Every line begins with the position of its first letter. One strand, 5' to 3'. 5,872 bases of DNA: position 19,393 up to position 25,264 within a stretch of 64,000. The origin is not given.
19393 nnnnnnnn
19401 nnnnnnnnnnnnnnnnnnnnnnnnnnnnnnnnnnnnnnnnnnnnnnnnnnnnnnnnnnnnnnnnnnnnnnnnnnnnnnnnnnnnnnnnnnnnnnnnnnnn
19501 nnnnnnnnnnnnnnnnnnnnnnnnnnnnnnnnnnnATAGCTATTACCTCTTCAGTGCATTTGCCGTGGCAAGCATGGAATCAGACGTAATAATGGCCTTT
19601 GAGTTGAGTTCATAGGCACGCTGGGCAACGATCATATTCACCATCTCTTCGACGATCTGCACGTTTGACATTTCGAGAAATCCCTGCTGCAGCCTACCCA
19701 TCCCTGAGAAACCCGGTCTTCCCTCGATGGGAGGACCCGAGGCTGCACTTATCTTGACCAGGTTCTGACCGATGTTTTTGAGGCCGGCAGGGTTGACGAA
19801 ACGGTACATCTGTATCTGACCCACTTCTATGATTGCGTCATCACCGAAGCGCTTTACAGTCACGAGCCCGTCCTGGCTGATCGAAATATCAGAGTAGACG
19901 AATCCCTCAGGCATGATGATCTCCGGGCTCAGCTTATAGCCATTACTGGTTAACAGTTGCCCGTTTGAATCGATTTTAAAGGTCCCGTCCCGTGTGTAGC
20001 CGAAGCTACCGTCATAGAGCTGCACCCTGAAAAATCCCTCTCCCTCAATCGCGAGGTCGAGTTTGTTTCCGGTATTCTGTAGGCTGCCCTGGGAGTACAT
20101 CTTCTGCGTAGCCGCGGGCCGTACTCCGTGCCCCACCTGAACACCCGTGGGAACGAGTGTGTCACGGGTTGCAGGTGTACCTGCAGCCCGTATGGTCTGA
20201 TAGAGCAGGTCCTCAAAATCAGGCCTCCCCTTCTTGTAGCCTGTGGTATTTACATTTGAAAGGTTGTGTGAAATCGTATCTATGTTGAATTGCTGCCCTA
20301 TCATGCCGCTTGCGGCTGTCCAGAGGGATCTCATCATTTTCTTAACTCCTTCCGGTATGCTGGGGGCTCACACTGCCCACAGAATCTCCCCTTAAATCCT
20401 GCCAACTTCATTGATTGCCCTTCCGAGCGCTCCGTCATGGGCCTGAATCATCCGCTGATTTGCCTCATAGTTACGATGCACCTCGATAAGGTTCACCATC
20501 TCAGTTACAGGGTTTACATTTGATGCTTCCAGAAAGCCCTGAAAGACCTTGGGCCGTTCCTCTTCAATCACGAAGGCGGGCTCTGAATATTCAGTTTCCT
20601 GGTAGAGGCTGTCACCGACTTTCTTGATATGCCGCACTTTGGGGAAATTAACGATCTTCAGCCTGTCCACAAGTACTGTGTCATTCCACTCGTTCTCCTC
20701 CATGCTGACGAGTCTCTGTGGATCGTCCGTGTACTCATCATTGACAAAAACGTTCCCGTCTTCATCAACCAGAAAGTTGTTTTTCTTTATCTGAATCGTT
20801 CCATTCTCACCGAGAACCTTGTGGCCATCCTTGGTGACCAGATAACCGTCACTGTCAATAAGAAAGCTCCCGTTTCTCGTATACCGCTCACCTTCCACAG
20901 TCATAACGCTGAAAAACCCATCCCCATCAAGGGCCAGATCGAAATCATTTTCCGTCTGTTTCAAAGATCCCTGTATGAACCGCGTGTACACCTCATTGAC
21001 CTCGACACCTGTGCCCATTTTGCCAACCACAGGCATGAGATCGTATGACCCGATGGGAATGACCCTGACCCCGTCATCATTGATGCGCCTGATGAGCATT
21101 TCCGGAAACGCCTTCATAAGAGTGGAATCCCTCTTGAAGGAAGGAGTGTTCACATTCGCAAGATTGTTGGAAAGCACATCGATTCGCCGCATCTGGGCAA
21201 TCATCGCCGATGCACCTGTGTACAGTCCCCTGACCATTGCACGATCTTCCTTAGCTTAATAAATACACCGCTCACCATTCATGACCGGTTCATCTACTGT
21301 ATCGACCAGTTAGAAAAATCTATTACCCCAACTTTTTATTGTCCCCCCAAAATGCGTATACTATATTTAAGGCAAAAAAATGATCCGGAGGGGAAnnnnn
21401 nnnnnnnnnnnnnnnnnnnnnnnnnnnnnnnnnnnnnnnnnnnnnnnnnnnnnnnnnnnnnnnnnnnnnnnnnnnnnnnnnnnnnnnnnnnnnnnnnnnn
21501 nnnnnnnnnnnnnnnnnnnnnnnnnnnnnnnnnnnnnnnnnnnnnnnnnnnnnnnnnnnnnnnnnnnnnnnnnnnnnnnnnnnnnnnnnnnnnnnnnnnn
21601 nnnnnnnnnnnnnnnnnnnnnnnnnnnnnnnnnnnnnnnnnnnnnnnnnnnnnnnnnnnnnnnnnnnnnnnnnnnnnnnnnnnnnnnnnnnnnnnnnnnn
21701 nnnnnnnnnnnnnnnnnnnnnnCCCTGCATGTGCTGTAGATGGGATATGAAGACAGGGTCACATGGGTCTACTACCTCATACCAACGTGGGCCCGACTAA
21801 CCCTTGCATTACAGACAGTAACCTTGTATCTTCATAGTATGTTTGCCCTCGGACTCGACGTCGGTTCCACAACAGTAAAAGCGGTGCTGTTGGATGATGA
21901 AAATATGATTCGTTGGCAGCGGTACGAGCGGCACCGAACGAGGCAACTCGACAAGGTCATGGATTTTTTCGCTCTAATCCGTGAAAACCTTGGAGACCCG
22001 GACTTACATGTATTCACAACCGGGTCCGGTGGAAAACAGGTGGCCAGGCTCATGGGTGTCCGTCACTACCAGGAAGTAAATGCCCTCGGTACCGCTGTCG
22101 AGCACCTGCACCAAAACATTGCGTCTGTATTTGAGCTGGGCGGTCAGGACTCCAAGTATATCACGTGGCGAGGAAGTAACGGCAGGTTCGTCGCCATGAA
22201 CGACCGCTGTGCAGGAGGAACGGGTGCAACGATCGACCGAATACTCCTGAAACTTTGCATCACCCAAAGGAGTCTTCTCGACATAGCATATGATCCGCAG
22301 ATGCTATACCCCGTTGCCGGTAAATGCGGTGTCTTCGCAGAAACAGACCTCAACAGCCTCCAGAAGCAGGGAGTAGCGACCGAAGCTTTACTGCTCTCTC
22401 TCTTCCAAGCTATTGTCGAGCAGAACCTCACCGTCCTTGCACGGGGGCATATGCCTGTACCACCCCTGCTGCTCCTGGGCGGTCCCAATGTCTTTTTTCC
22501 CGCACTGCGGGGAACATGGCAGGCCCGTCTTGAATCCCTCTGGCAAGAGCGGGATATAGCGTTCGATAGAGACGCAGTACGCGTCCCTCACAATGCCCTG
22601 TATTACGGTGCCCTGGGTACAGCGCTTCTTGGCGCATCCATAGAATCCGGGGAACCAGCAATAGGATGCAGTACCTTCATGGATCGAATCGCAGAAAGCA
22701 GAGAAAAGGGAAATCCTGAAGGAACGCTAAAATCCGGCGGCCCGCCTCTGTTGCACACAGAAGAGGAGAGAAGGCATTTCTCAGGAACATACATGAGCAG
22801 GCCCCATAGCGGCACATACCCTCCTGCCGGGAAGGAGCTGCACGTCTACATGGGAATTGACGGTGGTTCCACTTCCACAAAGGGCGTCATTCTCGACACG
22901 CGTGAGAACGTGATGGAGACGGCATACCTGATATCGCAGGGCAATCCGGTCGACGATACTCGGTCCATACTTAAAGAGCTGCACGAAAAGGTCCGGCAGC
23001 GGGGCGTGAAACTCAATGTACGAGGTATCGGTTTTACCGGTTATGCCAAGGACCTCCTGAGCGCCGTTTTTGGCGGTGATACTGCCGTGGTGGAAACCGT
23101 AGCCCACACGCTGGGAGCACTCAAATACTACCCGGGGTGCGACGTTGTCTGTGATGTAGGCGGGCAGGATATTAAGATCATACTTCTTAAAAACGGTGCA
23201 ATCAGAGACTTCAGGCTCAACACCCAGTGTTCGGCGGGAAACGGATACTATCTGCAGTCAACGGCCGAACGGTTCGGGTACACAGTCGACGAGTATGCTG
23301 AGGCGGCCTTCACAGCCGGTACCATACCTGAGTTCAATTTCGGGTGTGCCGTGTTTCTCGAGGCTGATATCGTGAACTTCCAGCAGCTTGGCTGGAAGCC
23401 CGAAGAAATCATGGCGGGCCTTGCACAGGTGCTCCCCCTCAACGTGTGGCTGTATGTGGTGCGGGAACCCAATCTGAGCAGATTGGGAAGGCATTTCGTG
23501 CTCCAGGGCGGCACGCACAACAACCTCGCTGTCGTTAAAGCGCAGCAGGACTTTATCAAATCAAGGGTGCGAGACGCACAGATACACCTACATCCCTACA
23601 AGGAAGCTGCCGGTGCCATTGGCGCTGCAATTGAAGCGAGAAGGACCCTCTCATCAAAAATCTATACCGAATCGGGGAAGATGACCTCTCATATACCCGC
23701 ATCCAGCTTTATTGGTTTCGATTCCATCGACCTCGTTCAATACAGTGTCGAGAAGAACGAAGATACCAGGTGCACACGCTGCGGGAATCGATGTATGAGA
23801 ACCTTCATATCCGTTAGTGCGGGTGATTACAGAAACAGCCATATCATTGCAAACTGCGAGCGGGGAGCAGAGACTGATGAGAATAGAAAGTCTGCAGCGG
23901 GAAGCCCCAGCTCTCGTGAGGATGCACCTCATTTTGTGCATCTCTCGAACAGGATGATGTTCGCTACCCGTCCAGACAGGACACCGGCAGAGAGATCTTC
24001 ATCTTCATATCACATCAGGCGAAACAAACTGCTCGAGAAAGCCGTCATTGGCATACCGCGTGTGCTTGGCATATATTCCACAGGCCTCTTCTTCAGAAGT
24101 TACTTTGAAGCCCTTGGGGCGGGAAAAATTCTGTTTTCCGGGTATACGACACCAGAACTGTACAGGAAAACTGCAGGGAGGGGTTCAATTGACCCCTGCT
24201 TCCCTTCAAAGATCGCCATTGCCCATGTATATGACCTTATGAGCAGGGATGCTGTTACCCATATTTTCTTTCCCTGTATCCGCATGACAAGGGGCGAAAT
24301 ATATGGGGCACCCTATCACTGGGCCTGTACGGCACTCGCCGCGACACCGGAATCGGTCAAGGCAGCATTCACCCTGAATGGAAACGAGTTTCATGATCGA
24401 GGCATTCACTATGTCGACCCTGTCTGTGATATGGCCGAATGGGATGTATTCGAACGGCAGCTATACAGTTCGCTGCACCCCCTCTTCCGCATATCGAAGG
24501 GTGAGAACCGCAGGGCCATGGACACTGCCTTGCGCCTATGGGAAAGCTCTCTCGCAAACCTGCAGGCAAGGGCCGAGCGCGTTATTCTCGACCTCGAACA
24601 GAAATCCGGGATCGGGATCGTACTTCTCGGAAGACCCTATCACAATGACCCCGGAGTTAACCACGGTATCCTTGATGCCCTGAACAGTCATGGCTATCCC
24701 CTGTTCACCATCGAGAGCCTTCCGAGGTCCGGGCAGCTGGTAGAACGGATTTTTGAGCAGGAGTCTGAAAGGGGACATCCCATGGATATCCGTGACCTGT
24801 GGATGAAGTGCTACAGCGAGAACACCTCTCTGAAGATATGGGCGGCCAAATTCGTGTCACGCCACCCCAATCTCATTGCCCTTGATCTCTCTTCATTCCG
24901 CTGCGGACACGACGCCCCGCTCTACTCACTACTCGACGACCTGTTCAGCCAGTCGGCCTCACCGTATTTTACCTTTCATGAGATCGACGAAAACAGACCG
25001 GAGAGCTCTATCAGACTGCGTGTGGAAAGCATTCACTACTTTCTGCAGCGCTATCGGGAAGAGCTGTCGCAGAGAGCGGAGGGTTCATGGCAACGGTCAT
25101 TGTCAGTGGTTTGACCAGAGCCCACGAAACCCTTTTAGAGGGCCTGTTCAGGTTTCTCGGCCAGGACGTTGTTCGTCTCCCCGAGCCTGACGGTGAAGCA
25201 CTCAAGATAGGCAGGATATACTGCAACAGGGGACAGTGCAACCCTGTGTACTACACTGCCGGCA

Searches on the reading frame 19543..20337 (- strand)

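Call 11: search_protein_families(library=pfam, proteins=[window:19543-20337:-])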
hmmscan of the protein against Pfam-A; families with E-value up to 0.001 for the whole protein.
window:19543-20337:- (264 aa): 3 families
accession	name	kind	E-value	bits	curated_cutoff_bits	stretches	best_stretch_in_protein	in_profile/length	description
PF22692.1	LlgE_F_G_D1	-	3.2e-23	82.1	27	1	96-161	1-64/64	Flagellar hook protein FlgE/F/G D1 domain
PF06429.18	Flg_bbr_C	-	1e-20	73.4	23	1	217-262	1-46/46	Flagellar basal body rod FlgEFG protein C-terminal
PF00460.25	Flg_bb_rod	-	1.1e-08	35.3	20.7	1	7-35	3-31/31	Flagella basal body rod protein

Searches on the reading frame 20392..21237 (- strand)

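Call 11: search_protein_families(library=pfam, proteins=[window:20392-21237:-])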
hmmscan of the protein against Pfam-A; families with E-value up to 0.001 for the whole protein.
window:20392-21237:- (281 aa): 3 families
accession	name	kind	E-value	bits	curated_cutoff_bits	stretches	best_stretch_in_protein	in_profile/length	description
PF06429.18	Flg_bbr_C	-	6.7e-19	67.6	23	1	233-276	2-45/46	Flagellar basal body rod FlgEFG protein C-terminal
PF22692.1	LlgE_F_G_D1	-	1e-14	54.9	27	1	102-165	1-64/64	Flagellar hook protein FlgE/F/G D1 domain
PF00460.25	Flg_bb_rod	-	1e-11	45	20.7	1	5-35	1-31/31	Flagella basal body rod protein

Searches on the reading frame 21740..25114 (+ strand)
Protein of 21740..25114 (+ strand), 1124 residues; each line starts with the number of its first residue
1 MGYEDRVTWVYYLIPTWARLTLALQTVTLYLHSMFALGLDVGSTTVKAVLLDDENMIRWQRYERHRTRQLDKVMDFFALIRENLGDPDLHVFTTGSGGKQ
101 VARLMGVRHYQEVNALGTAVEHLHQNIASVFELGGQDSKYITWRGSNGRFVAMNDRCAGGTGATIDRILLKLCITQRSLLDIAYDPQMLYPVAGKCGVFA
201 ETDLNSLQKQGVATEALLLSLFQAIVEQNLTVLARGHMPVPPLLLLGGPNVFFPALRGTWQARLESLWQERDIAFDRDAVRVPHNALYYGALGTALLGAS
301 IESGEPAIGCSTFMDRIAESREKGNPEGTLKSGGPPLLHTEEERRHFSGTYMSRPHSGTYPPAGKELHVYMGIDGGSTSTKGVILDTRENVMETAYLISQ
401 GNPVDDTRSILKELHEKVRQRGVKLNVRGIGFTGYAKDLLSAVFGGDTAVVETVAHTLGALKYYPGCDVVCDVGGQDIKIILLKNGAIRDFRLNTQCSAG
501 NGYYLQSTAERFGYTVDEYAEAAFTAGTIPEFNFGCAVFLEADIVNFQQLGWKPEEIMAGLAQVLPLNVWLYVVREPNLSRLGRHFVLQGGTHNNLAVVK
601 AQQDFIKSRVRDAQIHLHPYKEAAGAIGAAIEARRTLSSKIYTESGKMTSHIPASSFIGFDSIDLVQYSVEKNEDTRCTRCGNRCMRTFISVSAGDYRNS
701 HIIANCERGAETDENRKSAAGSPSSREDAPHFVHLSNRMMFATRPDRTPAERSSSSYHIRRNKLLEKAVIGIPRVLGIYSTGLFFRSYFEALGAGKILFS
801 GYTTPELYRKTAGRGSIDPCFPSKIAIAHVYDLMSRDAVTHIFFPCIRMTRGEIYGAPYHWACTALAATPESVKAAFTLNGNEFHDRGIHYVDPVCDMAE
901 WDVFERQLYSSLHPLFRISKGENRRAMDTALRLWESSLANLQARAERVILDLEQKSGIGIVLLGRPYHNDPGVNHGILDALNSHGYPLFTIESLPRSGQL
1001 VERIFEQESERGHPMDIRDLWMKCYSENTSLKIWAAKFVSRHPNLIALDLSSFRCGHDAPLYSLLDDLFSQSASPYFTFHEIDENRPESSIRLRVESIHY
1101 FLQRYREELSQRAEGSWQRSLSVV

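Call 11: search_protein_families(library=pfam, proteins=[window:21740-25114:+])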
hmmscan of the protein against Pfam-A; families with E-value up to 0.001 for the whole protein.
window:21740-25114:+ (1124 aa): 2 families
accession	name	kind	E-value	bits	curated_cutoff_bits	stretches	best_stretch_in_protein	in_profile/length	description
PF01869.26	BcrAD_BadFG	-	1.2e-75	255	31.5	2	372-633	2-271/271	BadF/BadG/BcrA/BcrD ATPase family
PF09989.15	DUF2229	-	7.3e-42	143.9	29.4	1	770-993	2-217/218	CoA enzyme activase uncharacterised domain (DUF2229)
